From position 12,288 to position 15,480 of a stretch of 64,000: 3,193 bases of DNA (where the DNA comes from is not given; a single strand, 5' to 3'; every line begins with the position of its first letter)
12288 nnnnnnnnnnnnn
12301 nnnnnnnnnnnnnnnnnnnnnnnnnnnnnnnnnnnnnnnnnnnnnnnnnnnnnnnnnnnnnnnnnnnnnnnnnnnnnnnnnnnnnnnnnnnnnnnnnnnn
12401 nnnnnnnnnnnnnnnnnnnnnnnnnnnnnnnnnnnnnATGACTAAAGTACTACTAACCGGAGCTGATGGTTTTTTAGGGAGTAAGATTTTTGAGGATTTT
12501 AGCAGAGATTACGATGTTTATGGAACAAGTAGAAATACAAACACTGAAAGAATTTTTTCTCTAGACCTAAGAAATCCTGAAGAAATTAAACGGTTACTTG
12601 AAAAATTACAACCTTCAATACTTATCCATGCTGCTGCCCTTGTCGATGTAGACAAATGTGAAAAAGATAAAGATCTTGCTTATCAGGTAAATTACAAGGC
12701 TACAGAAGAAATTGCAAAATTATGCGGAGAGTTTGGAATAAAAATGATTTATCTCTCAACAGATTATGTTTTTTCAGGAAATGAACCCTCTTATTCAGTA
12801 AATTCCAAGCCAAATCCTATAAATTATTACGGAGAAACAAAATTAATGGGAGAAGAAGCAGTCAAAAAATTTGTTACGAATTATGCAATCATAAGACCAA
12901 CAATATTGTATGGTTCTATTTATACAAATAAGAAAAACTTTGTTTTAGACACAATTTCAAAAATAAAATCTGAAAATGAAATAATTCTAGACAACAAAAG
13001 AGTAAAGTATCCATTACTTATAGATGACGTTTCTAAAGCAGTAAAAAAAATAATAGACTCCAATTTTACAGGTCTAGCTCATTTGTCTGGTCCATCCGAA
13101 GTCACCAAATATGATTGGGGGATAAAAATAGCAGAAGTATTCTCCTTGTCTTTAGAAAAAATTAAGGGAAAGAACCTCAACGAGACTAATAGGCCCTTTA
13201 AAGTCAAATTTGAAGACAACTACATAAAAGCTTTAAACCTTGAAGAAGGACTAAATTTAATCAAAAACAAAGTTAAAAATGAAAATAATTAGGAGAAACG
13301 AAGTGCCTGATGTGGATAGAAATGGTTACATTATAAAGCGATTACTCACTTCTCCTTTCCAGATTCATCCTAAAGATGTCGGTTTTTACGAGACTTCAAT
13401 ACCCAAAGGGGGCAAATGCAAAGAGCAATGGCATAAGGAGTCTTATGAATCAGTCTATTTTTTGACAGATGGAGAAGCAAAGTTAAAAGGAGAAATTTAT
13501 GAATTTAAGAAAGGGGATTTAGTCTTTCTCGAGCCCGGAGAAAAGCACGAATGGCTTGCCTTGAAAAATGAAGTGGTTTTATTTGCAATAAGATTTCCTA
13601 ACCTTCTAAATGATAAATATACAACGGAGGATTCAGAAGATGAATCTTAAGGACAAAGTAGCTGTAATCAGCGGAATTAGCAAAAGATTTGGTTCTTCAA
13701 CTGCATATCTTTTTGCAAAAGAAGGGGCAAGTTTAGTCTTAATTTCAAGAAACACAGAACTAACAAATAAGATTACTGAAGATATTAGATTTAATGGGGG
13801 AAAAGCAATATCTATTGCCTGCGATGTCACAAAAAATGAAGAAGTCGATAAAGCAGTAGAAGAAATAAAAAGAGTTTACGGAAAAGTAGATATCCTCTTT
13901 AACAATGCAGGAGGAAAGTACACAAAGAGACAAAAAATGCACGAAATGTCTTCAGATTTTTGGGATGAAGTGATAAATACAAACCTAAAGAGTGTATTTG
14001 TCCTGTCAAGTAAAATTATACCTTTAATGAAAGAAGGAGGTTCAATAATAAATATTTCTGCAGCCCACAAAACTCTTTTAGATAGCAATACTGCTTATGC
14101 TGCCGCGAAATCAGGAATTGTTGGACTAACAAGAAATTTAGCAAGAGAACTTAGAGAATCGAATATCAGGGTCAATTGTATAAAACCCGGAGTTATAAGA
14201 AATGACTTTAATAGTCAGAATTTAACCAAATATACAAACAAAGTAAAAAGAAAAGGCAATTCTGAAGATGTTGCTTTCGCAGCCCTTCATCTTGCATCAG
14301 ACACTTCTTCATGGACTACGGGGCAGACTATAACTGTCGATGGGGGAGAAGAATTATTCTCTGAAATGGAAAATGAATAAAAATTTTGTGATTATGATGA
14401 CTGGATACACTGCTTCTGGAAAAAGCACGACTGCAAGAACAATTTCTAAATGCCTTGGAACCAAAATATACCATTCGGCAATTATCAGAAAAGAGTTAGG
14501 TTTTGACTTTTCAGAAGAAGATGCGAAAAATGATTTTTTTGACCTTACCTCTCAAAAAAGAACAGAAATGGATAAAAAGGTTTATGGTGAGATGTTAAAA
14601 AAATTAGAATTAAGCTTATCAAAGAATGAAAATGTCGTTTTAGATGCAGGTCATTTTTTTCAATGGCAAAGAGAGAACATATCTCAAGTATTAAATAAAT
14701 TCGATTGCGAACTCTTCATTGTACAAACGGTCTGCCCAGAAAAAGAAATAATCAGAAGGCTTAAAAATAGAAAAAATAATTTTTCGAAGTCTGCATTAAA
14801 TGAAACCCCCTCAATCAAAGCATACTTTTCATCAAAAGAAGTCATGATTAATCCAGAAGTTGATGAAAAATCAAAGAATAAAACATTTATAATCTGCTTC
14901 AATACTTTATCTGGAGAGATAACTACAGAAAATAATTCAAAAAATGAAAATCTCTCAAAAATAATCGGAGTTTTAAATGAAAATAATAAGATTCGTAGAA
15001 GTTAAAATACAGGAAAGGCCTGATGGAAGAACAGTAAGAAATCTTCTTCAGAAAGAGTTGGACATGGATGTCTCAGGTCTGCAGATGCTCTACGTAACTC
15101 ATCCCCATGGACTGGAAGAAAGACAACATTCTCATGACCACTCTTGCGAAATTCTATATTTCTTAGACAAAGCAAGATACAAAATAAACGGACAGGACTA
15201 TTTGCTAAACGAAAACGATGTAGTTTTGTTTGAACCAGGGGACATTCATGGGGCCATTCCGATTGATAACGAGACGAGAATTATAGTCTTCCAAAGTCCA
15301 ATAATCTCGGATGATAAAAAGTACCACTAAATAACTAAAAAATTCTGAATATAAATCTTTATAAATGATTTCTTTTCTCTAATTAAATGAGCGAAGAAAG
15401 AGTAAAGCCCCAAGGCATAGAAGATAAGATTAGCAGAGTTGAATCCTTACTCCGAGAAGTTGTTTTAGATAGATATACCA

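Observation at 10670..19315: Ten-gene operon with kinase/nucleotidyltransferase activation, a cobalamin-type radical SAM enzyme and a CDP-alcohol phosphotransferase: candidate uncharacterised phospho-alcohol transfer pathway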

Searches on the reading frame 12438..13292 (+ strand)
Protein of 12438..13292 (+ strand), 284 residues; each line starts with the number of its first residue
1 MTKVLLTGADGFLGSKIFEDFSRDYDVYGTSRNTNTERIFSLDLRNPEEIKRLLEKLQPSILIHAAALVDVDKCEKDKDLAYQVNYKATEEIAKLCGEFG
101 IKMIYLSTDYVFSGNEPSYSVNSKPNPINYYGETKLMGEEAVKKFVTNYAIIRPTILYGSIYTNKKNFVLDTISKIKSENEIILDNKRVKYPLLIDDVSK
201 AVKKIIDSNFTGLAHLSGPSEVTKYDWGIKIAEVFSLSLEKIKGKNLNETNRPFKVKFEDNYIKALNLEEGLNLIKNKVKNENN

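Call 4: search_protein_families(library=pfam, proteins=[window:12438-13292:+], max_evalue=0.01)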
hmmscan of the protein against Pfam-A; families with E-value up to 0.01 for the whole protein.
window:12438-13292:+ (284 aa): 6 families
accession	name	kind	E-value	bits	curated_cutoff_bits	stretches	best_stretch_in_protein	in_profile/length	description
PF04321.23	RmlD_sub_bind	-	7.9e-57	192.9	27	1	3-253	2-249/287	RmlD substrate binding domain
PF01370.27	Epimerase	-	8.4e-28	97.8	20.9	1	4-208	1-227/240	NAD dependent epimerase/dehydratase family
PF16363.11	GDP_Man_Dehyd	-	6.9e-12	45.9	27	1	5-173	1-197/332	GDP-mannose 4,6 dehydratase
PF01073.25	3Beta_HSD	-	1.8e-11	44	22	1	7-186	3-209/280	3-beta hydroxysteroid dehydrogenase/isomerase family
PF07993.18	NAD_binding_4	-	5.2e-11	42.6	20.1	1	48-161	80-211/258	Male sterility protein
PF02719.21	Polysacc_synt_2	-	7.4e-11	42.2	20.2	1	41-182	60-192/293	Polysaccharide biosynthesis protein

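Call 5: search_protein_families(library=ncbifam, proteins=[window:12438-13292:+], max_evalue=0.01)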
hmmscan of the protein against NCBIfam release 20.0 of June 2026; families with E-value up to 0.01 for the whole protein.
window:12438-13292:+ (284 aa): 15 families
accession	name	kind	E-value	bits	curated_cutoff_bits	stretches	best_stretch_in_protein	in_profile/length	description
TIGR01214.1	rmlD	equivalog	5.5e-56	189.7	224.05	1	3-239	1-230/285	dTDP-4-dehydrorhamnose reductase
NF007440.0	PRK09987.1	equivalog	2.5e-25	89.4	308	1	40-229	36-228/299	dTDP-4-dehydrorhamnose reductase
TIGR02197.1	heptose_epim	equivalog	1.6e-14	53.8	274.6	1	4-180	1-189/316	ADP-glyceromanno-heptose 6-epimerase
TIGR01179.1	galE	equivalog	1.3e-13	50.5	262.3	1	3-145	1-159/332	UDP-glucose 4-epimerase GalE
NF043036.1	ErythonDh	equivalog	9e-11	41.5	325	1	3-145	2-163/321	D-erythronate dehydrogenase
TIGR01746.1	Thioester-redct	subfamily_domain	1.8e-08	34.1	213.35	1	60-173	90-214/371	thioester reductase domain-containing protein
NF042423.1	oxyalk_red_Shew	equivalog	9.8e-08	31.4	580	1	2-159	9-176/331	2-alkyl-3-oxoalkanoate reductase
TIGR01181.1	dTDP_gluc_dehyt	equivalog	1.1e-07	31.3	365.1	1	38-214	53-239/321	dTDP-glucose 4,6-dehydratase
TIGR03589.1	PseB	equivalog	1.6e-06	27.4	407.75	1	33-140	51-144/324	UDP-N-acetylglucosamine 4,6-dehydratase (inverting)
TIGR03466.1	HpnA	hypoth_equivalog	1.6e-06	27.3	367.65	1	3-148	2-158/327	hopanoid-associated sugar epimerase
TIGR04180.1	EDH_00030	hypoth_equivalog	0.00017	20.8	475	0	37-178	51-195/297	NAD-dependent 4,6-dehydratase LegB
NF005754.0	PRK07578.1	equivalog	0.00024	21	167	1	3-78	2-75/200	short chain dehydrogenase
TIGR02622.1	CDP_4_6_dhtase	equivalog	0.0019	17.4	278.45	0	29-116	49-137/352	CDP-glucose 4,6-dehydratase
NF006073.0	PRK08219.1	equivalog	0.003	17.3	218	1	3-78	5-91/227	SDR family oxidoreductase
NF007956.0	PRK10675.1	subfamily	0.0098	15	394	0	36-143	51-161/338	UDP-glucose 4-epimerase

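Call 28: search_solved_structures(query=window:12438-13292:+, max_evalue=0.001)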
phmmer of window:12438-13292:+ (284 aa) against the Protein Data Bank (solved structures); distinct sequences matched with E-value up to 0.001: 39.
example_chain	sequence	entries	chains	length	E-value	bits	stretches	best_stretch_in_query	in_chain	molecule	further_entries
3sc6_A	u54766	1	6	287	7.8e-35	123.7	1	3-235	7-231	dTDP-4-dehydrorhamnose reductase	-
2ydx_A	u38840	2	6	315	3.1e-33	118.5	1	3-240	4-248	METHIONINE ADENOSYLTRANSFERASE 2 SUBUNIT BETA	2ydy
4ndn_E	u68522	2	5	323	3.5e-33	118.3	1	3-240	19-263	Methionine adenosyltransferase 2 subunit beta | Isoform 2 of Methionine adenosyltransferase 2 subunit beta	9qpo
4ktt_E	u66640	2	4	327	3.6e-33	118.3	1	3-240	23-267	Methionine adenosyltransferase 2 subunit beta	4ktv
30gd_E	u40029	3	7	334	3.9e-33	118.2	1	3-240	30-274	Isoform 1 of Methionine adenosyltransferase 2 subunit beta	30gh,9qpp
2ggs_A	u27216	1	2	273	2.8e-30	108.8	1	3-240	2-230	273aa long hypothetical dTDP-4-dehydrorhamnose reductase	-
1vl0_A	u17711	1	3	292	3.7e-27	98.6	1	3-254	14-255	DTDP-4-dehydrorhamnose reductase, rfbD ortholog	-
8g22_A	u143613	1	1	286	8.6e-27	97.4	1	4-241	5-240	dTDP-4-dehydrorhamnose reductase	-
4wpg_A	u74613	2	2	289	1.2e-23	87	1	4-219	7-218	dTDP-4-dehydrorhamnose reductase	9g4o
5u9c_A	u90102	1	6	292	1.8e-23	86.5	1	3-237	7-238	dTDP-4-dehydrorhamnose Reductase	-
1kbz_A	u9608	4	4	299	7.3e-21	77.9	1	39-229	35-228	dTDP-glucose oxidoreductase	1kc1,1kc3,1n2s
9gpi_D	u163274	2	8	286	3.6e-18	69.1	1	2-160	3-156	dTDP-4-dehydrorhamnose reductase, putative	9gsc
8ctr_A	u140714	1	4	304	5e-18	68.6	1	3-235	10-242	dTDP-4-dehydrorhamnose reductase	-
2p5u_A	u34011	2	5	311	3.4e-10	42.9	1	3-165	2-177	UDP-glucose 4-epimerase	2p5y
3a1n_A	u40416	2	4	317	7.1e-09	38.6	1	4-162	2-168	NDP-sugar epimerase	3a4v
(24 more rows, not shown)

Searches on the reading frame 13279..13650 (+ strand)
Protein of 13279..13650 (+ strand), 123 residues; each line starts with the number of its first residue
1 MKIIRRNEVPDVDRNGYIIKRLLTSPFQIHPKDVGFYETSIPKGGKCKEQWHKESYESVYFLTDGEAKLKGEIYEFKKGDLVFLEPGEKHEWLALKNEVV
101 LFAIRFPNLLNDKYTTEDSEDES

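Call 4: search_protein_families(library=pfam, proteins=[window:13279-13650:+], max_evalue=0.01)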
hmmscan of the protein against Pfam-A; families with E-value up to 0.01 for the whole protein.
window:13279-13650:+ (123 aa): 3 families
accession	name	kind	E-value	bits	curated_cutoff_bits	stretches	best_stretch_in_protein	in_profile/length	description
PF07883.17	Cupin_2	-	5.7e-07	29.6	27.2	1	40-99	4-63/70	Cupin domain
PF05899.18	Cupin_3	-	0.00018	21.6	23.5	1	38-93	8-65/74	EutQ-like cupin domain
PF06339.18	Ectoine_synth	-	0.0021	18.7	27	1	31-109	30-111/127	Ectoine synthase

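Call 5: search_protein_families(library=ncbifam, proteins=[window:13279-13650:+], max_evalue=0.01)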
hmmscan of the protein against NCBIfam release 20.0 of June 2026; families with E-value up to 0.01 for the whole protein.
window:13279-13650:+ (123 aa): 3 families
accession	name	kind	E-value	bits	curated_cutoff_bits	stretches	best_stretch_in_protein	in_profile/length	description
NF009806.0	PRK13290.1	subfamily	0.00082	19.4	128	1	34-114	33-116/130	ectoine synthase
TIGR03214.2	ura-cupin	equivalog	0.0065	16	200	1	37-104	50-121/249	(S)-ureidoglycine aminohydrolase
NF049940.1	MandnitrLy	equivalog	0.0097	15.7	140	0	47-94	46-96/130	(R)-mandelonitrile lyase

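Call 81: search_solved_structures(query=A4, max_evalue=1)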
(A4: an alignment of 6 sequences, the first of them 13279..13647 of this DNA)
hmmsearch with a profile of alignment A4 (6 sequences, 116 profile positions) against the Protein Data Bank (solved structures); distinct sequences matched with E-value up to 1: 38.
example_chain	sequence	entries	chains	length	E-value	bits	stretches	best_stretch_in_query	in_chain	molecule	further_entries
1y3t_A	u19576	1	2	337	1e-08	38.4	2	34-110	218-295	Hypothetical protein yxaG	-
2h0v_A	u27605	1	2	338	1.1e-08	38.4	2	34-110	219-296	Quercetin 2,3-dioxygenase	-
7zvm_A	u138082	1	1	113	1.9e-08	37.6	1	39-113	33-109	Mannose-6-phosphate isomerase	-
8hfb_A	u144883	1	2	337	5.8e-08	36.1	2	33-110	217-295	Quercetin 2,3-dioxygenase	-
7zvy_E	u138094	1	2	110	7.9e-08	35.6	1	40-108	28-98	Cupin_2 domain-containing protein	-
7zvy_A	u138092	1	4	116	8e-08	35.6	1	40-108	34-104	Cupin_2 domain-containing protein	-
7zvy_B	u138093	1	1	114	8e-08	35.6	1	40-108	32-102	Cupin_2 domain-containing protein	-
7zvy_G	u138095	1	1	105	8.4e-08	35.5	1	40-108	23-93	Cupin_2 domain-containing protein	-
4mv2_A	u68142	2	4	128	0.00022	24.5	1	41-98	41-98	plu4264 | plu4264 protein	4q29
3cew_A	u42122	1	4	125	0.0039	20.5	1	42-104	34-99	Uncharacterized cupin protein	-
4rd7_A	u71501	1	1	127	0.0049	20.2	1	43-104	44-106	Cupin 2 conserved barrel domain protein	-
1o4t_A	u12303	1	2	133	0.0058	19.9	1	32-104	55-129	putative oxalate decarboxylase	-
5u9e_A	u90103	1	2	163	0.0073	19.6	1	22-101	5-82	HTH-type transcriptional activator RhaR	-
4h7l_A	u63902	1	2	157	0.021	18.1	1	32-99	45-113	uncharacterized protein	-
5u93_A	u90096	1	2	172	0.025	17.9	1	45-101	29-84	HTH-type transcriptional activator RhaR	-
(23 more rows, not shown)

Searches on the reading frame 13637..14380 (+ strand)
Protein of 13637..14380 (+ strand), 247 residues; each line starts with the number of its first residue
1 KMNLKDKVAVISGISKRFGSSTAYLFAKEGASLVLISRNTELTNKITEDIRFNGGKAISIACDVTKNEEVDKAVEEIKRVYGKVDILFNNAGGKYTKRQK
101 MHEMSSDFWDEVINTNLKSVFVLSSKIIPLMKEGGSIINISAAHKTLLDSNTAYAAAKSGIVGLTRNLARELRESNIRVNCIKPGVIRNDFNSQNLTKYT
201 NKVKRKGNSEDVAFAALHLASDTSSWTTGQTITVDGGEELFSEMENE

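Call 4: search_protein_families(library=pfam, proteins=[window:13637-14380:+], max_evalue=0.01)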
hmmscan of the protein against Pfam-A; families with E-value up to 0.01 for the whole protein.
window:13637-14380:+ (247 aa): 5 families
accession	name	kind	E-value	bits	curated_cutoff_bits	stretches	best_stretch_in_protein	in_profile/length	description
PF13561.12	adh_short_C2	-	1.8e-56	191.8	27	1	18-237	8-234/236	Enoyl-(Acyl carrier protein) reductase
PF00106.31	adh_short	-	8.2e-50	169.4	26.6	1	7-195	1-190/195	short chain dehydrogenase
PF08659.16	KR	-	6.7e-09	36.3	22.6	1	10-163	4-158/180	KR domain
PF23441.1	SDR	-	3.7e-06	27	27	1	58-199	64-206/258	SDR-like rossmann domain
PF08643.16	DUF1776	-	1.1e-05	25.4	25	1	101-200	108-212/294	Fungal family of unknown function (DUF1776)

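Call 5: search_protein_families(library=ncbifam, proteins=[window:13637-14380:+], max_evalue=0.01)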
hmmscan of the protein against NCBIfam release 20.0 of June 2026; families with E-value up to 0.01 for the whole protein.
window:13637-14380:+ (247 aa): 234 families (the best 25 are shown)
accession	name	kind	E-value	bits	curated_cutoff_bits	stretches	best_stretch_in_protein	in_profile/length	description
NF005681.0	PRK07478.1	subfamily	5.1e-56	189.9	267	1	2-238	2-249/254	SDR family oxidoreductase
NF004198.0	PRK05653.1-3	equivalog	6.4e-55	186.3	296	1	3-238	4-246/248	3-oxoacyl-ACP reductase FabG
NF004791.0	PRK06138.1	equivalog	7.7e-55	185.9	312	1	2-238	1-249/252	SDR family oxidoreductase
NF005559.1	PRK07231.1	subfamily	3.4e-54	184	215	1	4-238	2-247/249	glucose 1-dehydrogenase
NF009466.0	PRK12826.1-2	subfamily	1.8e-51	175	222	1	6-239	3-245/248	3-oxoacyl-ACP reductase FabG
NF004197.0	PRK05653.1-1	equivalog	1.9e-51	175.1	332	1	2-237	3-245/249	3-oxoacyl-ACP reductase FabG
TIGR01830.1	3oxo_ACP_reduc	equivalog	2.2e-51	174.9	297.75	1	9-237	1-237/239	3-oxoacyl-[acyl-carrier-protein] reductase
NF004818.0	PRK06172.1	equivalog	1.2e-50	172.3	336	1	2-237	3-249/253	SDR family oxidoreductase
NF006366.0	PRK08589.1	equivalog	1.3e-48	165.6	386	1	3-238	3-252/272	SDR family oxidoreductase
NF004773.0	PRK06113.1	equivalog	6.8e-47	160.1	367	1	2-237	7-249/255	7-alpha-hydroxysteroid dehydrogenase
NF009468.0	PRK12826.1-4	equivalog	1.6e-46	159.1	318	1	3-240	4-249/256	SDR family oxidoreductase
NF004203.0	PRK05653.2-4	subfamily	2.4e-46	158.2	313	1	2-241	2-259/260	3-oxoacyl-ACP reductase FabG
NF006070.0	PRK08213.1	subfamily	1.1e-45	156.2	279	1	2-238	8-256/259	gluconate 5-dehydrogenase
NF052558.1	MBtsdlDhBudC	equivalog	1.1e-45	156.2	270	1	5-238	2-241/250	meso-2,3-butanediol dehydrogenase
NF005853.0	PRK07774.1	equivalog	3e-45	154.6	303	1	2-238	2-246/250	SDR family oxidoreductase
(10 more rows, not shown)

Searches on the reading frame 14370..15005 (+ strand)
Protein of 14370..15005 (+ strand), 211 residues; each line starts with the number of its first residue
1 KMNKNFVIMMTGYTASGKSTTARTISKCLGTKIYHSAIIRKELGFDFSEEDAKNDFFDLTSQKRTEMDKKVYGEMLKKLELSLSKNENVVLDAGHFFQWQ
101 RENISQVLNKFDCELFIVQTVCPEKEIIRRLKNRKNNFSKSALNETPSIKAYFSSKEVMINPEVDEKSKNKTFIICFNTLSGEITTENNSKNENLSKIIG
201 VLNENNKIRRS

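Call 4: search_protein_families(library=pfam, proteins=[window:14370-15005:+], max_evalue=0.01)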
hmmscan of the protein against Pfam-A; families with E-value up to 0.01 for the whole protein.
window:14370-15005:+ (211 aa): 8 families
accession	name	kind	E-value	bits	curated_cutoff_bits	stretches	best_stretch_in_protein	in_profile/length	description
PF13671.12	AAA_33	-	1.9e-15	57.9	27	1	7-141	1-126/143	AAA domain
PF01591.24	6PF2K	-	8e-12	45.4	27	1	3-131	11-142/223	6-phosphofructo-2-kinase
PF13238.12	AAA_18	-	1.1e-09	39.3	29.4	1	8-142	1-119/128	AAA domain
PF08433.16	KTI12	-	1.6e-09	38.1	22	1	8-144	4-131/271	Chromatin associated protein KTI12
PF13207.12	AAA_17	-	9.4e-09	36.1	27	1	11-136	1-125/136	AAA domain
PF07931.18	CPT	-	0.0026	18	22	1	7-135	3-129/172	Chloramphenicol phosphotransferase-like protein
PF01583.26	APS_kinase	-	0.0056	17.2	21.1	0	5-37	2-34/152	Adenylylsulphate kinase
PF02224.24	Cytidylate_kin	-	0.0078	16.4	26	0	10-90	3-71/211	Cytidylate kinase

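Call 5: search_protein_families(library=ncbifam, proteins=[window:14370-15005:+], max_evalue=0.01)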
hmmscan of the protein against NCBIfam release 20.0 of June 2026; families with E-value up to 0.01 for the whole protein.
window:14370-15005:+ (211 aa): 7 families
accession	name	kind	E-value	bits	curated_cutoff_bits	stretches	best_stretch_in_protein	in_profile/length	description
TIGR02173.1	cyt_kin_arch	equivalog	0.00013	22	102.1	1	7-108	2-93/169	(d)CMP kinase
TIGR03574.1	selen_PSTK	equivalog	0.00028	20.4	290.5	1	7-137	1-119/249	L-seryl-tRNA(Sec) kinase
NF005255.0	PRK06762.2-2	equivalog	0.00095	19.2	140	0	7-42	5-42/163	hypothetical protein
TIGR00455.1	apsK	equivalog_domain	0.002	17.8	138.7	1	3-40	16-58/184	adenylyl-sulfate kinase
NF004018.0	PRK05480.1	equivalog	0.0046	16.4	180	1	2-40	3-39/210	uridine kinase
NF005994.0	PRK08118.1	equivalog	0.0082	16.2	215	0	8-37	4-33/172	DNA topology modulation protein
TIGR03575.1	selen_PSTK_euk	equivalog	0.0086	15.4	382.35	0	82-142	123-183/340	L-seryl-tRNA(Sec) kinase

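Call 29: search_solved_structures(query=window:14370-15005:+, max_evalue=1)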
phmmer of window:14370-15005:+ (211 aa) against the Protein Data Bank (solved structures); distinct sequences matched with E-value up to 1: 12.
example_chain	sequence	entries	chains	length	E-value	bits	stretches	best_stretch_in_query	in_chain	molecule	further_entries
2ge5_A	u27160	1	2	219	0.25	14.1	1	39-151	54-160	Type II restriction enzyme EcoRV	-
1b96_A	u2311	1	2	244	0.31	13.8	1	39-151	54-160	RESTRICTION ENDONUCLEASE ECORV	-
1az4_A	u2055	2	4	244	0.31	13.8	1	39-151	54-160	ECORV ENDONUCLEASE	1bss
1az0_A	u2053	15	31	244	0.31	13.8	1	39-151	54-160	PROTEIN (TYPE II RESTRICTION ENZYME ECORV) | ECORV ENDONUCLEASE | RESTRICTION ENDONUCLEASE ECORV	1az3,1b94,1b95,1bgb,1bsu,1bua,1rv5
1eo3_A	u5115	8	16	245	0.31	13.8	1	39-151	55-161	TYPE II RESTRICTION ENZYME ECORV | ENDONUCLEASE EcoR V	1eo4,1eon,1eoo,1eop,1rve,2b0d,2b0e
1stx_A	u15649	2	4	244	0.4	13.5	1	39-151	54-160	Type II restriction enzyme EcoRV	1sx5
2eyu_A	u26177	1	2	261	0.4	13.5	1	6-50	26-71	twitching motility protein PilT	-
3asy_A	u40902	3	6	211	0.56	13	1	4-34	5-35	Uridine kinase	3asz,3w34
3w8r_A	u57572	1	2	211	0.57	12.9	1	4-34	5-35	Uridine kinase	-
2gsz_A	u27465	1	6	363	0.71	12.6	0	6-50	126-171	twitching motility protein PilT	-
2ewv_A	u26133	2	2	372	0.73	12.6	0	6-50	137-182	twitching motility protein PilT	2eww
3pih_A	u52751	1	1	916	0.99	12.2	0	22-84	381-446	UvrABC system protein A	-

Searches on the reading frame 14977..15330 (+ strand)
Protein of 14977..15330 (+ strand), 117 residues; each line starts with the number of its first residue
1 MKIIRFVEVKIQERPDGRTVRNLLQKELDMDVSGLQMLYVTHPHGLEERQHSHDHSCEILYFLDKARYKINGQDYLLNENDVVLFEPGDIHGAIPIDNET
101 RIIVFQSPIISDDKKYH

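Call 4: search_protein_families(library=pfam, proteins=[window:14977-15330:+], max_evalue=0.01)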
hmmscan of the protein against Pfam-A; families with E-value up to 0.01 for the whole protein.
window:14977-15330:+ (117 aa): 2 families
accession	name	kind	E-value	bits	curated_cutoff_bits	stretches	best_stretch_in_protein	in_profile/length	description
PF07883.17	Cupin_2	-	1.2e-06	28.5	27.2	1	40-94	4-57/70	Cupin domain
PF02311.25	AraC_binding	-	1.6e-06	28.3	21.1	1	49-99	17-67/135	AraC-like ligand binding domain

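Call 5: search_protein_families(library=ncbifam, proteins=[window:14977-15330:+], max_evalue=0.01)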
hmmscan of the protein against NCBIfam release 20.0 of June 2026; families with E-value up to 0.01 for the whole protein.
window:14977-15330:+ (117 aa): 0 families

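Call 80: search_solved_structures(query=A5, max_evalue=1)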
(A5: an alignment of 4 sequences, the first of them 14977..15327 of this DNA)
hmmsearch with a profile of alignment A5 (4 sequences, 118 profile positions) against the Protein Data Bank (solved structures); distinct sequences matched with E-value up to 1: 19.
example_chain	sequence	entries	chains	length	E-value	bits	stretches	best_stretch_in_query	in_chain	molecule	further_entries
7zvm_A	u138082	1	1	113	4.4e-05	26.5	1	50-114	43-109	Mannose-6-phosphate isomerase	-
7zvy_A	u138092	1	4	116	4.6e-05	26.4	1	43-114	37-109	Cupin_2 domain-containing protein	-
7zvy_E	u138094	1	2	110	4.7e-05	26.4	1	47-114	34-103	Cupin_2 domain-containing protein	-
7zvy_B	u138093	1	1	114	4.8e-05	26.3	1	43-114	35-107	Cupin_2 domain-containing protein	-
7zvy_G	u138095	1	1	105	4.9e-05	26.3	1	47-114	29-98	Cupin_2 domain-containing protein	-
8awo_A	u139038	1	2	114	0.037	17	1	17-93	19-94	Cupin_2 domain-containing protein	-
9jew_A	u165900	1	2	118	0.039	17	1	17-104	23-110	Cupin type-2 domain-containing protein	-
3h8u_A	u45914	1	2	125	0.043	16.8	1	34-101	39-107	uncharacterized conserved protein with double-stranded beta-helix domain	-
5bxg_A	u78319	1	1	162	0.066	16.2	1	7-88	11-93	uncharacterized beta-sandwich protein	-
8awn_A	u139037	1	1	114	0.068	16.2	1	17-93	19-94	Cupin_2 domain-containing protein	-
1vj2_A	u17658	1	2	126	0.07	16.1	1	17-93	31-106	novel manganese-containing cupin TM1459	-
5wsd_A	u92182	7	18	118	0.071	16.1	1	17-93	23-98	Uncharacterized protein tm1459 | Cupin_2 domain-containing protein | Cupin type-2 domain-containing protein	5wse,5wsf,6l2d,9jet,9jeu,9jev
1o4t_A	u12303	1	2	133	0.075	16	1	41-92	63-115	putative oxalate decarboxylase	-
4mv2_A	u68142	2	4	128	0.097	15.7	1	47-95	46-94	plu4264 | plu4264 protein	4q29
7zyb_A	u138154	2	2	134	0.18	14.8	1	35-102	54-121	Cupin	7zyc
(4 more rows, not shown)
